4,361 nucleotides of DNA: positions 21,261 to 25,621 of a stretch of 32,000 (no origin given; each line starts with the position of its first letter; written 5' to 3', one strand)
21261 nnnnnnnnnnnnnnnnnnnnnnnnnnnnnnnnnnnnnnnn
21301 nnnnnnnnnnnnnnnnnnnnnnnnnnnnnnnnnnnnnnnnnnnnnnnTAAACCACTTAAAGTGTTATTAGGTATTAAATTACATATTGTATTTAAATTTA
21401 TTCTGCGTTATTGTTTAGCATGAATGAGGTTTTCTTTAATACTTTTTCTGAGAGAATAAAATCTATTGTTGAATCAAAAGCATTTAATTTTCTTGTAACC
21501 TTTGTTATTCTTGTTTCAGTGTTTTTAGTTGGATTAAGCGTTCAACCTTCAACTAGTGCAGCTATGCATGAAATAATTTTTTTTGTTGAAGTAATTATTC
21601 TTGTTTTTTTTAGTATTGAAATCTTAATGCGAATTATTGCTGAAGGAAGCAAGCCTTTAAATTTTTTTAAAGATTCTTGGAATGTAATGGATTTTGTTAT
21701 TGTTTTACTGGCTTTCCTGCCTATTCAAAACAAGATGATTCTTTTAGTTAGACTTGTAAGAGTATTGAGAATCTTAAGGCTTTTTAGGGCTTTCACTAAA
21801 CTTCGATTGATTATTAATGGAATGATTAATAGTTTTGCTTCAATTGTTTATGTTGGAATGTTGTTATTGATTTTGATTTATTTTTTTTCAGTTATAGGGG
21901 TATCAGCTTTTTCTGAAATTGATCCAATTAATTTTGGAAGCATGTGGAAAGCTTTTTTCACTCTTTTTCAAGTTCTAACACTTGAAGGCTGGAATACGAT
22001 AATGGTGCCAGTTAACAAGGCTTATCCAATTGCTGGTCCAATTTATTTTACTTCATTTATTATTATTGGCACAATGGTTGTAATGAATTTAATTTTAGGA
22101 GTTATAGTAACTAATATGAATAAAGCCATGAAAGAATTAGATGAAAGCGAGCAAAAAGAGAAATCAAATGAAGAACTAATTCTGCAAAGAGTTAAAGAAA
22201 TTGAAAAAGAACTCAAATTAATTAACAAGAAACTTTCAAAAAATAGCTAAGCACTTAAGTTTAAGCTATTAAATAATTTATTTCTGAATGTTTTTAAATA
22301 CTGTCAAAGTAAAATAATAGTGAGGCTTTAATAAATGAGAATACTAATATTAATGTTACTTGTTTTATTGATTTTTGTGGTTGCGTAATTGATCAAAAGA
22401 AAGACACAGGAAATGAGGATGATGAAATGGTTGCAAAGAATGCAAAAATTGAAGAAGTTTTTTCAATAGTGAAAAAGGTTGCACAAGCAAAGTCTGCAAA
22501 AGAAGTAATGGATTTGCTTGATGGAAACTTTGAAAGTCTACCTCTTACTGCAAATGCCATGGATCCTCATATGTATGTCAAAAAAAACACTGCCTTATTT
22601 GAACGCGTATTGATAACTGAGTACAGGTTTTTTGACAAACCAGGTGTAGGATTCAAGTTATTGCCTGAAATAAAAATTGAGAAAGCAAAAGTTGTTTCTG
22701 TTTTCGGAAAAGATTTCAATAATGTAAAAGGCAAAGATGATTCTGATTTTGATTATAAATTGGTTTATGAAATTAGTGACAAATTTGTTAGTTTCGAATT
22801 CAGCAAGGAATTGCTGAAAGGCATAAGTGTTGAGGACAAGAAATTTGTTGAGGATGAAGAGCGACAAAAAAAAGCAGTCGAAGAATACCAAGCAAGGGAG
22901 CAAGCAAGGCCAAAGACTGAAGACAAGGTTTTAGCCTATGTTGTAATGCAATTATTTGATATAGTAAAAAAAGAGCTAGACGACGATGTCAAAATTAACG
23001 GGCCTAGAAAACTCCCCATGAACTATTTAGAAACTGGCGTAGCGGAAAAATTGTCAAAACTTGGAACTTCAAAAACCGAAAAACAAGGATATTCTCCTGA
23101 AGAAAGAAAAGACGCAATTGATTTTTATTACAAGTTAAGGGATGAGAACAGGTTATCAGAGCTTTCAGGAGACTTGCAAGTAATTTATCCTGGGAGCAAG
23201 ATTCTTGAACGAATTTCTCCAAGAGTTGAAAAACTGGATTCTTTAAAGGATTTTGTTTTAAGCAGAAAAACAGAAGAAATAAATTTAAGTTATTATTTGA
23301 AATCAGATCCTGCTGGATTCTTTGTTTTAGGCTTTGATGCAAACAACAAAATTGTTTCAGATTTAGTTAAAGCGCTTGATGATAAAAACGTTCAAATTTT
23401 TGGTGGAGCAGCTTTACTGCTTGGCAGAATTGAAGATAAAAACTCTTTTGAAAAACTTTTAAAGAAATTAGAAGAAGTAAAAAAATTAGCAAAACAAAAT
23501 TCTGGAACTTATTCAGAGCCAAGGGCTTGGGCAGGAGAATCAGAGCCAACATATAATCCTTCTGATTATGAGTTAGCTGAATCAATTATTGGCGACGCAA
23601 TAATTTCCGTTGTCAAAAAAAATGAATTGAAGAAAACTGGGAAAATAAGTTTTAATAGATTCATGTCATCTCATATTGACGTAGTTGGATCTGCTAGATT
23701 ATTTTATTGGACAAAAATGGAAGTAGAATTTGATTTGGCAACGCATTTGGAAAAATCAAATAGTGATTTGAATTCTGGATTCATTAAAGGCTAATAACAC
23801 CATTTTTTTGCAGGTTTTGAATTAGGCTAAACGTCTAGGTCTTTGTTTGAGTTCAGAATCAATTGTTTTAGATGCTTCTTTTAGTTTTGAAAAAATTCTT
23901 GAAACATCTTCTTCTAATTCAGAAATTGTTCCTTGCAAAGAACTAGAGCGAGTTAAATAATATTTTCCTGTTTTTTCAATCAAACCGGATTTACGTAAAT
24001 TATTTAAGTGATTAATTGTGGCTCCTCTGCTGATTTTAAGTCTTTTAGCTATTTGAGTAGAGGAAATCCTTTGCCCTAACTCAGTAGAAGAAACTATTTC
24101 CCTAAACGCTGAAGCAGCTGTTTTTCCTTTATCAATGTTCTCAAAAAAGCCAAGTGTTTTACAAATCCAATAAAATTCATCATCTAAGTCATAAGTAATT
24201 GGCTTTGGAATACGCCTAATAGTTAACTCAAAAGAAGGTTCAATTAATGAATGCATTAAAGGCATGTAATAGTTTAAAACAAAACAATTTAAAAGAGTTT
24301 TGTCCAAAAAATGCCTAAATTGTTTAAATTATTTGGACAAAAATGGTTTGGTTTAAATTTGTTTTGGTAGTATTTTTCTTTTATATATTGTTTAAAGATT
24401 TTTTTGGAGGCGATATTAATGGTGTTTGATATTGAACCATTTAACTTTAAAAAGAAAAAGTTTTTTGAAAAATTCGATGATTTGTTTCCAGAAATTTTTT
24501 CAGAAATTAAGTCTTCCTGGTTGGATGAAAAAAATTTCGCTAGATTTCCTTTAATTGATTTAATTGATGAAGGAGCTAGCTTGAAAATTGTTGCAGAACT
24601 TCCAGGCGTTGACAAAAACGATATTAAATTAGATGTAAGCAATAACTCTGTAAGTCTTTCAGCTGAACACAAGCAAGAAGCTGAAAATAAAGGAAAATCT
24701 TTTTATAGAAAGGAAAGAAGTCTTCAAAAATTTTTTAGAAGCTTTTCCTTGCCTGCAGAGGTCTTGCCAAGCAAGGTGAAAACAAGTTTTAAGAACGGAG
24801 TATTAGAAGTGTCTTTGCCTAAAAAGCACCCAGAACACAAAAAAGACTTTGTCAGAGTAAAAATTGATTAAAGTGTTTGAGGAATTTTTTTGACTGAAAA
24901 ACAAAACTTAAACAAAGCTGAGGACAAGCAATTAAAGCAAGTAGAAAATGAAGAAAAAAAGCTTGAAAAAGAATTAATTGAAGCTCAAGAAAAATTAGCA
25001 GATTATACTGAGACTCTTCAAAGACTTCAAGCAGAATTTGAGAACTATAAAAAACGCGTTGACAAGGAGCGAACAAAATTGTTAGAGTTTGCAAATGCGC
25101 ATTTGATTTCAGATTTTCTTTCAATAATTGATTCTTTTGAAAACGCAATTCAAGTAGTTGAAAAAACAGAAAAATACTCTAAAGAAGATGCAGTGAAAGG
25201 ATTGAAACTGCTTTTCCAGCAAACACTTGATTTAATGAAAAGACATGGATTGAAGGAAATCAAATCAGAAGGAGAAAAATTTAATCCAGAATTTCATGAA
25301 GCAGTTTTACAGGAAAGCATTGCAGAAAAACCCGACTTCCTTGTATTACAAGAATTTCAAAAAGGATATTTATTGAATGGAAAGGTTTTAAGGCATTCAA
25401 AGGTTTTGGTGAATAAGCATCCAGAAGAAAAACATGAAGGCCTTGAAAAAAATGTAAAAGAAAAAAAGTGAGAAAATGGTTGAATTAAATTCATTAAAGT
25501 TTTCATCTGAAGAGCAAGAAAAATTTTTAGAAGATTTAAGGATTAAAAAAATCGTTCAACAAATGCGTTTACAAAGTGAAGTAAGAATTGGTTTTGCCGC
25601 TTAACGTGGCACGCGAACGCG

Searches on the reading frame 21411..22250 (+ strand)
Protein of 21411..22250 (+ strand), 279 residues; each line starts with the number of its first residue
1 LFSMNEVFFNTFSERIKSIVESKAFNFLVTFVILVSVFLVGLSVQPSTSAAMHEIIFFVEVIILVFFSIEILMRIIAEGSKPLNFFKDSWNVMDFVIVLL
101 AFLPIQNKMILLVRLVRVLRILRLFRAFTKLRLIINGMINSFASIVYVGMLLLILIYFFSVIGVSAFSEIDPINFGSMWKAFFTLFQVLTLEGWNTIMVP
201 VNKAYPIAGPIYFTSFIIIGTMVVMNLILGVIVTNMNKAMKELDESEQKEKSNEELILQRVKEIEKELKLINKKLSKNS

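Call 4: search_protein_families(library=pfam, proteins=[window:21411-22250:+], max_evalue=1)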
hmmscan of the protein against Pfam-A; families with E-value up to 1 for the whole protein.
window:21411-22250:+ (279 aa): 5 families
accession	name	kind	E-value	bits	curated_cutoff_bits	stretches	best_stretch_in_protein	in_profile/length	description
PF00520.37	Ion_trans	-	1.1e-45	156.2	25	1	23-241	2-238/241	Ion transport protein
PF08016.18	PKD_channel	-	1.4e-07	31.6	22.4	2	110-237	103-223/225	Polycystin cation channel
PF03122.19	Herpes_MCP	-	0.084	10.8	25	1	206-255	284-335/1370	Herpes virus major capsid protein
PF11189.13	DUF2973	-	0.15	12.6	22.2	1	211-248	5-42/68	Protein of unknown function (DUF2973)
PF13664.11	DUF4149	-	0.19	12.4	24.6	1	155-242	10-98/102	Domain of unknown function (DUF4149)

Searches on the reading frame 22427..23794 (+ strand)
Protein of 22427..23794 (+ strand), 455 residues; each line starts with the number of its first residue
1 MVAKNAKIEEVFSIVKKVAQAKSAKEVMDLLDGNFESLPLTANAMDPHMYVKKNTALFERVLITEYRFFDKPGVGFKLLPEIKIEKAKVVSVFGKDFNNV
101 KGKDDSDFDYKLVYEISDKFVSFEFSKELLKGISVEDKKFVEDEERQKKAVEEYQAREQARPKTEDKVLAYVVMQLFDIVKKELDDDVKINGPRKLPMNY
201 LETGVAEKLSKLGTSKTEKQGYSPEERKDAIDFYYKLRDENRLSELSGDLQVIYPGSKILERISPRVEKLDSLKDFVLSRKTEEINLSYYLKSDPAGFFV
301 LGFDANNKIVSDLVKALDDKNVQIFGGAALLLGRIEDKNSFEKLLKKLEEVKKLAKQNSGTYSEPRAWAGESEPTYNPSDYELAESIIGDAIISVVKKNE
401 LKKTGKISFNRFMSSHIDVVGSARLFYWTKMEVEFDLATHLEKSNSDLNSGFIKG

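Call 4: search_protein_families(library=pfam, proteins=[window:22427-23794:+], max_evalue=1)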
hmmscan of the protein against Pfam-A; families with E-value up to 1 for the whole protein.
window:22427-23794:+ (455 aa): 1 family
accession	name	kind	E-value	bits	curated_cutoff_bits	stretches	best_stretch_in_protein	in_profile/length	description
PF12717.13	Cnd1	-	0.013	16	26.4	0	307-359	57-109/162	non-SMC mitotic condensation complex subunit 1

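Call 81: search_protein_families(library=pfam, proteins=[window:22427-23794:+], max_evalue=0.001)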
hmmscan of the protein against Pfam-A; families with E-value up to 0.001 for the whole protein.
window:22427-23794:+ (455 aa): 0 families

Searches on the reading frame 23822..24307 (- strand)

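Call 81: search_protein_families(library=pfam, proteins=[window:23822-24307:-], max_evalue=0.001)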
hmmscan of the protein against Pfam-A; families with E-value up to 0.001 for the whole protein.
window:23822-24307:- (161 aa): 8 families
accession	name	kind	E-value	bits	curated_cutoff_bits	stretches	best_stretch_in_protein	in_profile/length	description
PF01022.26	HTH_5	-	2.9e-07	30.7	22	1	82-112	17-47/47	Bacterial regulatory protein, arsR family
PF13412.12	HTH_24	-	9.9e-07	28.7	21.9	1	80-111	17-48/48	Winged helix-turn-helix DNA-binding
PF13545.12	HTH_Crp_2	-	1.6e-05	25.2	27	1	78-119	20-62/70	Crp-like helix-turn-helix domain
PF12802.13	MarR_2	-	2.7e-05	24.7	27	1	79-113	20-53/61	MarR family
PF14394.12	DUF4423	-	0.00015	22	30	1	84-149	40-106/165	Domain of unknown function (DUF4423)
PF12840.13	HTH_20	-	0.00023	21.5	27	1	78-112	16-50/51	Helix-turn-helix domain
PF08279.18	HTH_11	-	0.00029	21.1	25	1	80-115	15-51/55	HTH domain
PF01047.28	MarR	-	0.00097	19.4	24.6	0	80-113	17-50/59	MarR family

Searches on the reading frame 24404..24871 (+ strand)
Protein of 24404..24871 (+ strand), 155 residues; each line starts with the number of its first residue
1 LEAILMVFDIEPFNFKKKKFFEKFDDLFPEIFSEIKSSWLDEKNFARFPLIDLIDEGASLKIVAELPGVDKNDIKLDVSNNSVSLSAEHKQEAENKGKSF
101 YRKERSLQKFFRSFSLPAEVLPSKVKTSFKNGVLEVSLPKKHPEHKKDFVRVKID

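Call 81: search_protein_families(library=pfam, proteins=[window:24404-24871:+], max_evalue=0.001)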
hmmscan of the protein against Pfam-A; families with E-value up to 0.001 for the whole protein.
window:24404-24871:+ (155 aa): 2 families
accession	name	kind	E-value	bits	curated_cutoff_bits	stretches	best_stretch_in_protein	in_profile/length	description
PF00011.27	HSP20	-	7.9e-22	77.7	20.8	1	56-154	5-101/102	Hsp20/alpha crystallin family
PF17886.7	ArsA_HSP20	-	0.00029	20.8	22.5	1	62-137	6-62/63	HSP20-like domain found in ArsA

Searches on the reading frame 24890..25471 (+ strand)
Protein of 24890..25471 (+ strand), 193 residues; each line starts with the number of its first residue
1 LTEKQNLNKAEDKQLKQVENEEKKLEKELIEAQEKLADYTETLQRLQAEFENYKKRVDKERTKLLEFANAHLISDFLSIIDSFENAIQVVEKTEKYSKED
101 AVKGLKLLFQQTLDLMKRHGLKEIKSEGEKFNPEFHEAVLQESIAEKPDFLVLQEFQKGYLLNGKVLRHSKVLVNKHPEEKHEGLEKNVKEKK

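Call 81: search_protein_families(library=pfam, proteins=[window:24890-25471:+], max_evalue=0.001)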
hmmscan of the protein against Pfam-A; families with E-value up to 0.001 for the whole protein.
window:24890-25471:+ (193 aa): 2 families
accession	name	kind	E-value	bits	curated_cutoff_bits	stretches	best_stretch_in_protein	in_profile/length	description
PF01025.24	GrpE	-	2e-40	138.6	25.8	1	12-176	3-165/165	GrpE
PF24481.2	CT398_CC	-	0.00083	19.7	27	0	8-64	17-73/180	CT398-like coiled coil hairpin domain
